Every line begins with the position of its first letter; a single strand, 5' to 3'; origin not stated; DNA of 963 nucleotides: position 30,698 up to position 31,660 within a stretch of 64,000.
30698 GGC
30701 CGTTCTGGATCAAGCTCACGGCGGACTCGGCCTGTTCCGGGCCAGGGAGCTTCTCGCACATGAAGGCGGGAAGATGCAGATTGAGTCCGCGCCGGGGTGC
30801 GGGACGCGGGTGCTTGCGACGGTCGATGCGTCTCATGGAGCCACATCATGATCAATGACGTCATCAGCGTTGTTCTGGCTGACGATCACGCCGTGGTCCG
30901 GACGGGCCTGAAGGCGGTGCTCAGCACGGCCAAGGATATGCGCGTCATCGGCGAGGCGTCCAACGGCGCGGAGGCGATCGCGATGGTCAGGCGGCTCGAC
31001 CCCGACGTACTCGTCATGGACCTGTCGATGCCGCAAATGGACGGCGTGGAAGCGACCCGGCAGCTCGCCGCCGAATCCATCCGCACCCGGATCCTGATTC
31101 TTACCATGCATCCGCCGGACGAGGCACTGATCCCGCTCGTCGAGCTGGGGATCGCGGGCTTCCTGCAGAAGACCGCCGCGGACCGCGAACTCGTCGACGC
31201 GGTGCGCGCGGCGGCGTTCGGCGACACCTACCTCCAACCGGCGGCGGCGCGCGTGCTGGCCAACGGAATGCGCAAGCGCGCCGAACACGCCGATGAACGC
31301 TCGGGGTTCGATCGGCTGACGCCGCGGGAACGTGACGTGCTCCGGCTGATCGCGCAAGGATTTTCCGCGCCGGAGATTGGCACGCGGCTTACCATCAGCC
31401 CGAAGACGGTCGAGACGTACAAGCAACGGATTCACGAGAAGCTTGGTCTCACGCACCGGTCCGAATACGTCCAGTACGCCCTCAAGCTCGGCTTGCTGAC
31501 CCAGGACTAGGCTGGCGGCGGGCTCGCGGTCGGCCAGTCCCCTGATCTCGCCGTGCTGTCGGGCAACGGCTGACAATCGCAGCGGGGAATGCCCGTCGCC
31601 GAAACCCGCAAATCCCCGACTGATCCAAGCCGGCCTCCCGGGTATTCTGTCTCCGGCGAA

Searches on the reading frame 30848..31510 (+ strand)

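Call 80: search_protein_families(library=ncbifam, proteins=[window:30848-31510:+], max_evalue=0.00001)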
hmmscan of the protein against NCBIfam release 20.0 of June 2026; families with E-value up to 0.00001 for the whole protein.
window:30848-31510:+ (220 aa): 63 families (the best 25 are shown)
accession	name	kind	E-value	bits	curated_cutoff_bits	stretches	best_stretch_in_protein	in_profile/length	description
NF052445.1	RespRegMctR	equivalog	7.9e-47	159.3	300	1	6-216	2-204/205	two-component system response regulator MctR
NF007935.0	PRK10651.1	equivalog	1.7e-46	158.1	250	1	3-208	4-207/216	two-component system response regulator NarL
NF007018.1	PRK09483.1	equivalog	7.6e-45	153.2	280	1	5-218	1-210/217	UvrY/SirA/GacA family response regulator transcription factor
NF047785.1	respo_reg_MadR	equivalog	3.7e-40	137.5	300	1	6-217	1-209/209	MadR family response regulator transcription factor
NF011896.0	PRK15369.1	equivalog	6.9e-37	127.1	242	1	6-216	4-209/211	two component system response regulator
NF007708.0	PRK10403.1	equivalog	3.2e-33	115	343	1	7-204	8-201/215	nitrate/nitrite response regulator protein NarP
NF007685.0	PRK10360.1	equivalog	6.4e-29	101.2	258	1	6-207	2-188/196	response regulator transcription factor UhpA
NF008098.0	PRK10840.1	equivalog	3.5e-24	85.5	235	1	6-210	4-204/216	response regulator transcription factor RcsB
NF007419.0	PRK09958.1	equivalog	5e-23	81.8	251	1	8-211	3-198/204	acid-sensing system DNA-binding response regulator EvgA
NF006900.1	PRK09390.1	equivalog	6.6e-23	81.3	255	1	7-214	6-200/203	response regulator FixJ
NF001965.0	PRK00742.1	subfamily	2.8e-21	76.1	293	1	5-114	3-113/357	chemotaxis-specific protein-glutamate methyltransferase CheB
NF007403.0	PRK09935.1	equivalog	6.4e-21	74.9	271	1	6-214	4-207/210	fimbria biosynthesis transcriptional regulator FimZ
NF009206.0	PRK12555.1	subfamily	4.7e-19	68.5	342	1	7-89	2-83/340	chemotaxis-specific protein-glutamate methyltransferase CheB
NF041367.1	CheY_Halo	equivalog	2.2e-18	66.7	200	1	8-120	1-111/114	chemotaxis protein CheY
NF040749.1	tetrathio_RR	equivalog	7.4e-17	61.7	290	1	11-209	6-186/191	tetrathionate respiration response regulator TtrR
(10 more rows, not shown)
